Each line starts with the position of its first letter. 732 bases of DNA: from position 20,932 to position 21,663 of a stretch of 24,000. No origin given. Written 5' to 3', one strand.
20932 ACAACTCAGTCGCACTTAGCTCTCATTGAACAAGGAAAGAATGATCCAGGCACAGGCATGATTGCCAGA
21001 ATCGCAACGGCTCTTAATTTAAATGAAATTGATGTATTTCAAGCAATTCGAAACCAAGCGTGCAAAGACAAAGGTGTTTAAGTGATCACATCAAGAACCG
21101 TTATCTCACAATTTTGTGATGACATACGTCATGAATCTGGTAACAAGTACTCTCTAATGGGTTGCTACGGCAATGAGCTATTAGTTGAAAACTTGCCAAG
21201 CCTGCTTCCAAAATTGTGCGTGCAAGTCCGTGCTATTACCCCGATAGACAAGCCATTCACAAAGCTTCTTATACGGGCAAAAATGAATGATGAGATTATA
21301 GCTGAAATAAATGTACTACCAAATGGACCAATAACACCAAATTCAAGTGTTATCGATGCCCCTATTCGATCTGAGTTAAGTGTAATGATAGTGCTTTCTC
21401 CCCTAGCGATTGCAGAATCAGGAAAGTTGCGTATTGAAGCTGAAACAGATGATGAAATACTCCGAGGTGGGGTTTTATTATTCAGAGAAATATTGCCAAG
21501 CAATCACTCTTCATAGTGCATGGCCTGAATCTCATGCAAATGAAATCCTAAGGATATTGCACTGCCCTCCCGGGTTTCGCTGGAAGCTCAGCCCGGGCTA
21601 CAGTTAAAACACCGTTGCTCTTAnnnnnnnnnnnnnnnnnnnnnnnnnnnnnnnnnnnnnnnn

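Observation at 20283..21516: AT-rich three-gene cassette (RelE/ParE-like, extended XRE-HTH, unknown 144-aa protein) between groESL and rsmA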

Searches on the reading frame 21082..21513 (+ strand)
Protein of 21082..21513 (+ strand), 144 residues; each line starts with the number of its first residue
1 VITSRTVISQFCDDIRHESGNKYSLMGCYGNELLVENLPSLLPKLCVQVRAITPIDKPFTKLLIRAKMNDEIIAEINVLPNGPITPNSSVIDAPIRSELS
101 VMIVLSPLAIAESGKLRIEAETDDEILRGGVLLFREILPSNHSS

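Call 3: search_protein_families(library=pfam, proteins=[window:21082-21513:+], max_evalue=1)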
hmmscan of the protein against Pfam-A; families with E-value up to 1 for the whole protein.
window:21082-21513:+ (144 aa): 1 family
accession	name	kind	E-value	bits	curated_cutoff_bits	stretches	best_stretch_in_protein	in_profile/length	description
PF22091.2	DUF6941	-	6.3e-05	23.8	27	1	9-127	3-117/125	Family of unknown function (DUF6941)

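Call 4: search_protein_families(library=padloc, proteins=[window:21082-21513:+], max_evalue=1)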
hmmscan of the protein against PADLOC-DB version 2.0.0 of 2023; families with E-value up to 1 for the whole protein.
window:21082-21513:+ (144 aa): 0 families

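Call 6: search_protein_families(library=ncbifam, proteins=[window:21082-21513:+], max_evalue=1)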
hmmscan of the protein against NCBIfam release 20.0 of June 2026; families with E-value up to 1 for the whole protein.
window:21082-21513:+ (144 aa): 0 families

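Call 7: search_protein_families(library=phrogs, proteins=[window:21082-21513:+], max_evalue=1)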
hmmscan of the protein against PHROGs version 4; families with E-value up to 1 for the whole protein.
window:21082-21513:+ (144 aa): 1 family
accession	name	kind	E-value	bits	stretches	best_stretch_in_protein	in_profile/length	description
phrog_31406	-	unknown function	2.9e-20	73.7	1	4-129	2-126/143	-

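Call 9: search_solved_structures(query=window:21082-21513:+, max_evalue=10)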
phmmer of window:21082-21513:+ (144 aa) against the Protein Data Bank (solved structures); distinct sequences matched with E-value up to 10: 1.
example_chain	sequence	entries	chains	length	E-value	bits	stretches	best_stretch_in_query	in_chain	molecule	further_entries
4kbf_A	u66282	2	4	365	1.3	12.5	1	60-129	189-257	Heat resistant RNA dependent ATPase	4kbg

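Call 10: find_homologous_proteins(query=window:21082-21513:+)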
Query window:21082-21513:+ (144 aa): 86 proteins with E <= 0.001 among 108 candidates.
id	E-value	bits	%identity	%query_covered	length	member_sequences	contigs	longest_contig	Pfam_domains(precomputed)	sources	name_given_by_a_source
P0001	3.8e-86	304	99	100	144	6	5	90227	-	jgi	-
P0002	1.7e-61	224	76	98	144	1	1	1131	PF22091.3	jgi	-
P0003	6.5e-60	219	73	100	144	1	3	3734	PF22091.3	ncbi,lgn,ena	-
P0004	1.1e-59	218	77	97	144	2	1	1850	PF22091.3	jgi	-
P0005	1.7e-59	218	74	99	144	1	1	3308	PF22091.3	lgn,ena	-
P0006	6.5e-59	216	72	98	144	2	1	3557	PF22091.3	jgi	-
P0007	6.6e-57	209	73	98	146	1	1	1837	PF22091.3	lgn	-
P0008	1.5e-56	208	70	100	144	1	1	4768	PF22091.3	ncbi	-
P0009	3.5e-56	207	69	100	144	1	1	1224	PF22091.3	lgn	-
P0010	6.4e-56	206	70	97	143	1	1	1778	PF22091.3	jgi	-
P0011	7.1e-56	206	74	94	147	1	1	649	PF22091.3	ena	-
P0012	1.0e-55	206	70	100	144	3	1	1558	PF22091.3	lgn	-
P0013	4.0e-53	197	67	100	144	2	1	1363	PF22091.3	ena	-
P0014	5.3e-53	197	71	96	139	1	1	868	PF22091.3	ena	-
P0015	3.1e-52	194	65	100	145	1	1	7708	PF22091.3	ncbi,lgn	-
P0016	3.8e-52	194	67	100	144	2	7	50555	PF22091.3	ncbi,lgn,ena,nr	ncbi:MAG: hypothetical protein COB30_009885 [Ectothiorhodospiraceae bacterium]|nr:hypothetical prote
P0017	3.2e-50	188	65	99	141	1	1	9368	PF22091.3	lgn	-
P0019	3.3e-49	184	65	94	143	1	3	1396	PF22091.3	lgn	-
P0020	1.1e-47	180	61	94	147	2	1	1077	PF22091.3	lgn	-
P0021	7.2e-41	158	54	94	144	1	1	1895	PF22091.3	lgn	-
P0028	3.6e-38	149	56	92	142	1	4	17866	PF22091.3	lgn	-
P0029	5.5e-38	148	56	94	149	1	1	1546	PF22091.3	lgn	-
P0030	6.6e-38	148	50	97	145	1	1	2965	PF22091.3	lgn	-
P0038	1.7e-36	143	53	94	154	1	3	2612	PF22091.3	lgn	-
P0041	3.7e-36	142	52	94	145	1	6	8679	PF22091.3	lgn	-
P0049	1.1e-35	141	49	94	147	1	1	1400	PF22091.3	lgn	-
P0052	2.2e-35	140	51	94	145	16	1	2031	PF22091.3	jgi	-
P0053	3.0e-35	139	52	94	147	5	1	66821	-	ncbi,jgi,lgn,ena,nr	ncbi:MAG TPA: hypothetical protein VMV64_11400 [Sulfuricella sp.]|nr:hypothetical protein [Sulfurice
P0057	8.4e-35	138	49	98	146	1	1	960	PF22091.3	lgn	-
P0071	2.0e-27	114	47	84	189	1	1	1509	PF22091.3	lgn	-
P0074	1.3e-25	108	44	89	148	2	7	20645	PF22091.3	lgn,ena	-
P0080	5.4e-23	100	44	90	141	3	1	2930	PF22091.3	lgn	-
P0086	4.2e-17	81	40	88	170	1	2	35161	PF22091.3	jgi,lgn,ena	jgi:hypothetical protein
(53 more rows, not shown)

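Call 12: find_encoding_contigs(protein=P0001, flank=6000, max_places=5)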
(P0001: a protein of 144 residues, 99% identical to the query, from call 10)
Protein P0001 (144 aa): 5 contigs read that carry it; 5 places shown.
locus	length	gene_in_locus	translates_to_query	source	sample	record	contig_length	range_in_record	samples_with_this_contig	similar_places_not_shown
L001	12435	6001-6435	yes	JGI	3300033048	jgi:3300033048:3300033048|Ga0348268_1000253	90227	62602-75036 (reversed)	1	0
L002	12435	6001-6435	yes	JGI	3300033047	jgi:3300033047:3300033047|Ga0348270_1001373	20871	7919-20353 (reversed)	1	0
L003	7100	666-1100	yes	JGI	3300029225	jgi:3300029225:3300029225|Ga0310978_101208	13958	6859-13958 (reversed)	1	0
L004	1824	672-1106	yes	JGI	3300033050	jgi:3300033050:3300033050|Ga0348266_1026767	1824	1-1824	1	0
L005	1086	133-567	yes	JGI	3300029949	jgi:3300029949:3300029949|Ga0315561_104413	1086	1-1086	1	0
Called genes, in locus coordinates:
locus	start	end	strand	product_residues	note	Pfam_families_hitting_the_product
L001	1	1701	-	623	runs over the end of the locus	PF11412:DsbD_N, PF02683:DsbD_TM, PF13386:DsbD_2, PF00085:Thioredoxin, PF13098:Thioredoxin_2, PF13899:Thioredoxin_7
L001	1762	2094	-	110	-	PF03091:CutA1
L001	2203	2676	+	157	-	PF04186:FxsA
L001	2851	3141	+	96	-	PF00166:Cpn10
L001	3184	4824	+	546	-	PF00118:Cpn60_TCP1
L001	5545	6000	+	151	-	PF12844:HTH_19 (weak), PF13560:HTH_31, PF01381:HTH_3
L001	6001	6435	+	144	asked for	-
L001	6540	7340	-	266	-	PF00398:RrnaAD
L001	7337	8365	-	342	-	PF04166:PdxA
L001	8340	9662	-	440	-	PF13623:SurA_N_2 (weak), PF13624:SurA_N_3, PF13145:Rotamase_2 (faint), PF09312:SurA_N, PF13616:Rotamase_3, PF00639:Rotamase, PF13616:Rotamase_3, PF00639:Rotamase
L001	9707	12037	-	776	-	PF19838:LptD_2, PF04453:LptD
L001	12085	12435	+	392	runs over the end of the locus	PF25917:BSH_RND (weak), PF25989:YknX_C (weak)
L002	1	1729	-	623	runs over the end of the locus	PF11412:DsbD_N, PF02683:DsbD_TM, PF13386:DsbD_2, PF00085:Thioredoxin, PF13098:Thioredoxin_2, PF13899:Thioredoxin_7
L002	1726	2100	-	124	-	PF03091:CutA1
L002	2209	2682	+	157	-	PF04186:FxsA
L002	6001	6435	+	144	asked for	-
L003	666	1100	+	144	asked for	-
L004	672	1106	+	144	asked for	-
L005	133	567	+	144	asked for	-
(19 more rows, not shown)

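Call 13: find_encoding_contigs(protein=P0016, flank=6000, max_places=4)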
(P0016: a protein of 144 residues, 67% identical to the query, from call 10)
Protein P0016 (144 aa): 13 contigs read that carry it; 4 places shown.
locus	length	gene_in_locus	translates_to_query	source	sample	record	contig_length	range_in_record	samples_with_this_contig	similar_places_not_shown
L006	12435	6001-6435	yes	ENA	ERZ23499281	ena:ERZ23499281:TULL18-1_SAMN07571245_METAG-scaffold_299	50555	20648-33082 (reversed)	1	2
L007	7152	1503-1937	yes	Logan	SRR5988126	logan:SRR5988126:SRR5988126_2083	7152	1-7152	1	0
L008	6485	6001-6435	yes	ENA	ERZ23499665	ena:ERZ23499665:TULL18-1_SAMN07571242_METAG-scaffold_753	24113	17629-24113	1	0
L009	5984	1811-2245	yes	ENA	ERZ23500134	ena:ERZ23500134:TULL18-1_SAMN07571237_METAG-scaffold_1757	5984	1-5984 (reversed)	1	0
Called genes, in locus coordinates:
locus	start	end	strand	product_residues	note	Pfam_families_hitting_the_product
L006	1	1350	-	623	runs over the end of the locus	PF02493:MORN (weak), PF01650:Peptidase_C13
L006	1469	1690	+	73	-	PF22513:FitA-like_RHH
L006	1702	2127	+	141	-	PF01850:PIN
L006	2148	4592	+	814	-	PF00912:Transgly, PF00905:Transpeptidase, PF06832:BiPBP_C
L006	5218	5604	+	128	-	-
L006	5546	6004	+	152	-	PF13560:HTH_31, PF01381:HTH_3, PF12844:HTH_19 (weak)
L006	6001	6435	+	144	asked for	PF22091:DUF6941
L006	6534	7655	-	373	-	PF00285:Citrate_synt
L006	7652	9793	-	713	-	-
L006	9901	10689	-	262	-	PF00106:adh_short, PF13561:adh_short_C2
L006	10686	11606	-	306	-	PF00682:HMGL-like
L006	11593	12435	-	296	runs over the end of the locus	-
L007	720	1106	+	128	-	-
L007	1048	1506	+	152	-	PF13560:HTH_31, PF01381:HTH_3, PF12844:HTH_19 (weak)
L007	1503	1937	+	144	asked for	PF22091:DUF6941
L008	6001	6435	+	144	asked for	PF22091:DUF6941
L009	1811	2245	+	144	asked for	PF22091:DUF6941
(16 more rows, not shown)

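Call 14: find_encoding_contigs(protein=P0053, flank=6000, max_places=3)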
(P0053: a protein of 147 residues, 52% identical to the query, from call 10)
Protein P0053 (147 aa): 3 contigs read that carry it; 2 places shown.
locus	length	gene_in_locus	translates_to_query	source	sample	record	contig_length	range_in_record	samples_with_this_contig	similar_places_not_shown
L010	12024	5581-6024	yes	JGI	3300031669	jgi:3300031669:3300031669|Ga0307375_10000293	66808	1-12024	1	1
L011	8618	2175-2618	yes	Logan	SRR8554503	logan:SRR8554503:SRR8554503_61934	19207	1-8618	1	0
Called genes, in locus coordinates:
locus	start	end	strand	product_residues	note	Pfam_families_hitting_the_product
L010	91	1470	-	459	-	PF00072:Response_reg, PF00158:Sigma54_activat, PF14532:Sigma54_activ_2, PF25601:AAA_lid_14, PF02954:HTH_8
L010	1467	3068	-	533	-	PF25323:6TM_PilS, PF00989:PAS (weak), PF13188:PAS_8 (faint), PF00512:HisKA, PF02518:HATPase_c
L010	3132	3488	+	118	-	-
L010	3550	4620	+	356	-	PF00589:Phage_integrase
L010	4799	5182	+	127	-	-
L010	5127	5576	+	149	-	PF01381:HTH_3, PF12844:HTH_19 (weak), PF13560:HTH_31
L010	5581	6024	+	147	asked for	-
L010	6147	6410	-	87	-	-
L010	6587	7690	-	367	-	-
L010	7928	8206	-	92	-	-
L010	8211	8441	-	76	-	-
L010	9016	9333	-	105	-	-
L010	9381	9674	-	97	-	-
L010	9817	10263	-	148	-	-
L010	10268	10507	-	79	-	-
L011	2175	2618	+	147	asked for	-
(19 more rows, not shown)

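Call 21: find_related_loci(query=A1, collection=genome_contigs, flank=6000)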
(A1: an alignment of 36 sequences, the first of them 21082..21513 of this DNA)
Query A1 (144 aa) in genome_contigs; peptide patterns used: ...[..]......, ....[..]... (x = any residue, [..] = any of these).
599 stretches matched a pattern (row limit reached: there are more); 525 encode a relative of the query (tblastn E <= 1e-3); the best 80 are kept; 80 distinct loci.
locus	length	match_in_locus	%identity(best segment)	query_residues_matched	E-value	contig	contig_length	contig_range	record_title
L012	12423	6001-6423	68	4-144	1e-58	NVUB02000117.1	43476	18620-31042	MAG: Ectothiorhodospiraceae bacterium isolate NORP100 NORP100_117, whole genome shotgun sequence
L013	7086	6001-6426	63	1-144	9e-56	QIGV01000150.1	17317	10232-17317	MAG: Gammaproteobacteria bacterium isolate SZUA-140 Ga0063293_10002603, whole genome shotgun sequence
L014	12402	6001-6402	53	1-136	1e-42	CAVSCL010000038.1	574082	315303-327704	MAG: uncultured beta proteobacterium isolate MFD02809.bin.2.1 genome assembly, contig: contig_55577, whole genome shotgu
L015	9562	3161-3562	53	1-136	1e-42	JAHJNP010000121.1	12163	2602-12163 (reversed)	MAG: Gammaproteobacteria bacterium isolate Old_saline_glass_biofilm.mb.6 Old_saline_glass_bi.mb.6_k141_24407, whole geno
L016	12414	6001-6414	51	1-136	1e-41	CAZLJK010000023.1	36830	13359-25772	MAG TPA_asm: uncultured Sulfuricella sp. isolate SRP062349_co5_237 genome assembly, contig: NODE_258_length_36830_cov_46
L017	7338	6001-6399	50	1-135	6e-40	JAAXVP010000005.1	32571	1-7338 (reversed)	MAG: Thiobacillus sp. isolate W9_Combined_metabat1_065 W9_Combined_metabat1_065_NODE_746, whole genome shotgun sequence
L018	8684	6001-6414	47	1-136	4e-35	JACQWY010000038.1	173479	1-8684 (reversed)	MAG: Gammaproteobacteria bacterium isolate NC_groundwater_1501_Pr4_B-0.1um_67_5 SR1-18-B1_scaffold_200427, whole genome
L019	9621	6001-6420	43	2-139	3e-33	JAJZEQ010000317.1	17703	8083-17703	MAG: Proteobacteria bacterium isolate LL2.bin39 NODE_3386_length_17703_cov_2.22963, whole genome shotgun sequence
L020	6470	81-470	46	1-129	7e-29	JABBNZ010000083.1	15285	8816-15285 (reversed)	MAG: Proteobacteria bacterium isolate G2_26 NODE_2104_length_15285_cov_7.14294, whole genome shotgun sequence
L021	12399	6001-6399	42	1-132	8e-29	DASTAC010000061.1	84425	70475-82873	MAG TPA_asm: Steroidobacteraceae bacterium isolate SMAG_U725 k141_1572261, whole genome shotgun sequence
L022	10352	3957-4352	39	1-130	6e-29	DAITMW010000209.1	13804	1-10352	MAG TPA_asm: Steroidobacteraceae bacterium isolate CTOTU9903 NODE_1203_length_13804_cov_7.604408, whole genome shotgun s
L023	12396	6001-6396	39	1-133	2e-27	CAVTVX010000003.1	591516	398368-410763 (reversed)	MAG: uncultured Gammaproteobacteria bacterium isolate MFD04944.bin.2.182 genome assembly, contig: contig_43561, whole ge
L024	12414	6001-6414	39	1-140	3e-26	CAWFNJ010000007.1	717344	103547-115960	MAG: uncultured Gammaproteobacteria bacterium isolate MFD06229.bin.2.191 genome assembly, contig: contig_447, whole geno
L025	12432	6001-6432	38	2-140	6e-26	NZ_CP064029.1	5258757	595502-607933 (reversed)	Dyella marensis strain CS5-B2 chromosome, complete genome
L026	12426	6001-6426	38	1-144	8e-26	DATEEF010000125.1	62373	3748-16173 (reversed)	MAG TPA_asm: Steroidobacteraceae bacterium isolate SMAG_U8726 k141_1175881, whole genome shotgun sequence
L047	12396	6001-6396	38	1-132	6e-22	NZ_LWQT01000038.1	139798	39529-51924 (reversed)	Paramagnetospirillum marisnigri strain SP-1 NODE_14_length_139798_cov_100.429_ID_3248, whole genome shotgun sequence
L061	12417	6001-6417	35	4-136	4e-17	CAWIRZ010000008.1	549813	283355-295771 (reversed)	MAG: uncultured beta proteobacterium isolate MFD07987.bin.1.10 genome assembly, contig: contig_13594, whole genome shotg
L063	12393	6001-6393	30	11-133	4e-16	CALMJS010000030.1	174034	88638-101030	MAG TPA_asm: uncultured Rhodobacteraceae bacterium isolate SRR7346984_bin.71_CONCOCT_v1.1_MAG genome assembly, contig: E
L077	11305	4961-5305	29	1-125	2e-13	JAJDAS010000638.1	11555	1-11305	MAG: Nitrospinia bacterium isolate OFTM173 OFTM173_637, whole genome shotgun sequence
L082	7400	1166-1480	34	11-125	7e-13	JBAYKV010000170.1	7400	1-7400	MAG: Syntrophales bacterium isolate SO_2016_GW1_88 scaffold19024_OW334_2016, whole genome shotgun sequence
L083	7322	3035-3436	31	1-135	8e-13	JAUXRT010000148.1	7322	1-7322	MAG: Reyranella sp. isolate C12_metabat.bin.11_sub C12_k141_292513, whole genome shotgun sequence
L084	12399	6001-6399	32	11-132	1e-12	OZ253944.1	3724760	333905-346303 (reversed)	MAG: Parvibaculaceae bacterium isolate 9451e3e7-cc4b-4a1e-a967-1caca904a2e9 genome assembly, chromosome: 1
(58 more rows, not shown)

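Call 26: predict_structure(alignment_id=A1)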
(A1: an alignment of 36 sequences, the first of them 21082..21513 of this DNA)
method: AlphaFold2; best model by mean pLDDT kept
length: 144 residues; sequences in the alignment: 36
mean_pLDDT: 83.4   pTM: 0.78
mean pLDDT of the five models: 83.4, 83.3, 82.6, 80.6, 79.9
residues with pLDDT >= 90: 72; 70-90: 44; 50-70: 17; < 50: 11
segments of 3 or more residues with pLDDT < 50: 17-25
pLDDT, mean of each block of 10 residues (from residue 1): 84 62 57 87 91 91 96 92 65 86 92 96 94 86 50
secondary structure, 60 per line:
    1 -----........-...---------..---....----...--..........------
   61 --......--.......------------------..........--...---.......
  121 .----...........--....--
elements in order: E6-13 E32-35 E40-42 E45-54 E63-68 E71-77 E96-105 E108-110 E114-121 E126-136 H139-142

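Call 33: fold_search(model_id=the predicted structure, library=pdb)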
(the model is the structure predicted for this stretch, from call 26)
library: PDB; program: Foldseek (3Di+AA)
matches with E <= 10: 1982; with E <= 0.001: 3
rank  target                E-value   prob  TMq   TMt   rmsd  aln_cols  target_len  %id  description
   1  9nem_B                2.3e-04  1.00  0.43  0.36  10.6       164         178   10  Structure of Unc119-Farnesylated peptide complex (released 2025-09-03)
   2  3gqq_E                7.3e-04  1.00  0.46  0.42   6.3       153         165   10  Crystal structure of the human retinal protein 4 (unc-119 homolog A). Northeast Structural Genomics Consortium target  (released 2009-04-07)
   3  7ok6_HHH              8.7e-04  1.00  0.44  0.40   6.1       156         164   10  Crystal structure of UNC119B in complex with LCK peptide (released 2021-06-09)
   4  9gkg_K                1.2e-03  1.00  0.41  0.38   6.3       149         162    9  Crystal structure of UNC119 in complex with Squarunkin A (released 2025-01-15)
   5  9gkg_C                1.3e-03  0.99  0.38  0.35   6.9       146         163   11  Crystal structure of UNC119 in complex with Squarunkin A (released 2025-01-15)
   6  3gqq_F                1.4e-03  1.00  0.45  0.41   6.1       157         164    9  Crystal structure of the human retinal protein 4 (unc-119 homolog A). Northeast Structural Genomics Consortium target  (released 2009-04-07)
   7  4jhp_B                1.5e-03  1.00  0.45  0.45   5.3       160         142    6  The crystal structure of the RPGR RCC1-like domain in complex with PDE6D (released 2013-04-17)
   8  5ml6                  1.8e-03  1.00  0.45  0.45   6.0       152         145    7  The crystal structure of PDE6D in complex to inhibitor-8 (released 2017-02-01)
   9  5ml2                  2.1e-03  1.00  0.44  0.44   8.6       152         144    8  The crystal structure of PDE6D in complex with inhibitor-3 (released 2017-02-01)
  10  5ml8                  2.1e-03  1.00  0.43  0.43   8.2       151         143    8  The crystal structure of PDE6D in complex to inhibitor-4 (released 2017-02-01)
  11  7qjk_AAA              2.2e-03  0.99  0.41  0.40   6.7       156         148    8  Crystal structure of PDE6D in complex with Compound-2 (released 2022-01-26)
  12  7yvg_H                2.4e-03  1.00  0.39  0.48  10.2       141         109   11  Omicron BA.4/5 SARS-CoV-2 S in complex with TH132 Fab (released 2023-06-28)
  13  5t4x                  2.4e-03  1.00  0.43  0.42   6.1       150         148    7  CRYSTAL STRUCTURE OF PDE6D IN APO-STATE (released 2018-01-10)
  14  9n5i_E                3.2e-03  1.00  0.37  0.47  10.4       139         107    9  Endogenous Pfs230D13-14 in complex with Pfs48/45 bound to anti-Pfs48/45 Fabs RUPA-71 and RUPA-44 (released 2025-10-15)
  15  7qjk_BBB              3.2e-03  0.99  0.40  0.40   6.7       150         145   10  Crystal structure of PDE6D in complex with Compound-2 (released 2022-01-26)
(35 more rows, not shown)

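Call 35: find_related_loci(query=A1, collection=viral_contigs, flank=6000)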
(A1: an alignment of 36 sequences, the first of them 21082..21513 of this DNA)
Query A1 (144 aa) in viral_contigs; peptide patterns used: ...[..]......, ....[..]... (x = any residue, [..] = any of these).
21 stretches matched a pattern; 20 encode a relative of the query (tblastn E <= 1e-3); 20 distinct loci.
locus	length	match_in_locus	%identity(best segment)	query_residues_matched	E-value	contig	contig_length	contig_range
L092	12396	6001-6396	41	1-130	1e-27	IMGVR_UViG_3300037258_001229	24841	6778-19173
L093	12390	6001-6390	37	2-129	3e-25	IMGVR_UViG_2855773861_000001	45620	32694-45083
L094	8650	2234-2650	35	2-135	5e-25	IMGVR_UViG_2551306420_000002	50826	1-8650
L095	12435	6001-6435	36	5-143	6e-23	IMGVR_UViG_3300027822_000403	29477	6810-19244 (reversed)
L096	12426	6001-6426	37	2-137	1e-21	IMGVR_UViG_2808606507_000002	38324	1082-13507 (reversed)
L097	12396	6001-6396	38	1-132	2e-22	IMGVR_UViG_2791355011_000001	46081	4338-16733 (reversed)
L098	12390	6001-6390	32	2-129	2e-19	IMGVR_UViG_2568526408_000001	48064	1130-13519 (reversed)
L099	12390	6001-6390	32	2-129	3e-19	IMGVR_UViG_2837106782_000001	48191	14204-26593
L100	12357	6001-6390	32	2-129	8e-19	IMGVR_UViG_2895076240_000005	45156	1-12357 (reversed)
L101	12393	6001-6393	33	4-127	1e-17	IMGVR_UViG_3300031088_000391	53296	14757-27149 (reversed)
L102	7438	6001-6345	33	4-117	9e-18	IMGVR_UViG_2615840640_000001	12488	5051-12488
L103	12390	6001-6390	34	5-132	5e-17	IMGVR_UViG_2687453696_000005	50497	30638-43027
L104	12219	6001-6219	42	1-73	9e-15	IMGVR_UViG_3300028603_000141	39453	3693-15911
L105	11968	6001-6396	33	2-129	1e-13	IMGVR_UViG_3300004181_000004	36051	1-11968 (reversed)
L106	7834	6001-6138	55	11-57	2e-12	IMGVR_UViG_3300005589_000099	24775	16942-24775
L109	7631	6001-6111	49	3-39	5e-7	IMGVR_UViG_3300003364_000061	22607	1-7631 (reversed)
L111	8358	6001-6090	52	12-44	4e-5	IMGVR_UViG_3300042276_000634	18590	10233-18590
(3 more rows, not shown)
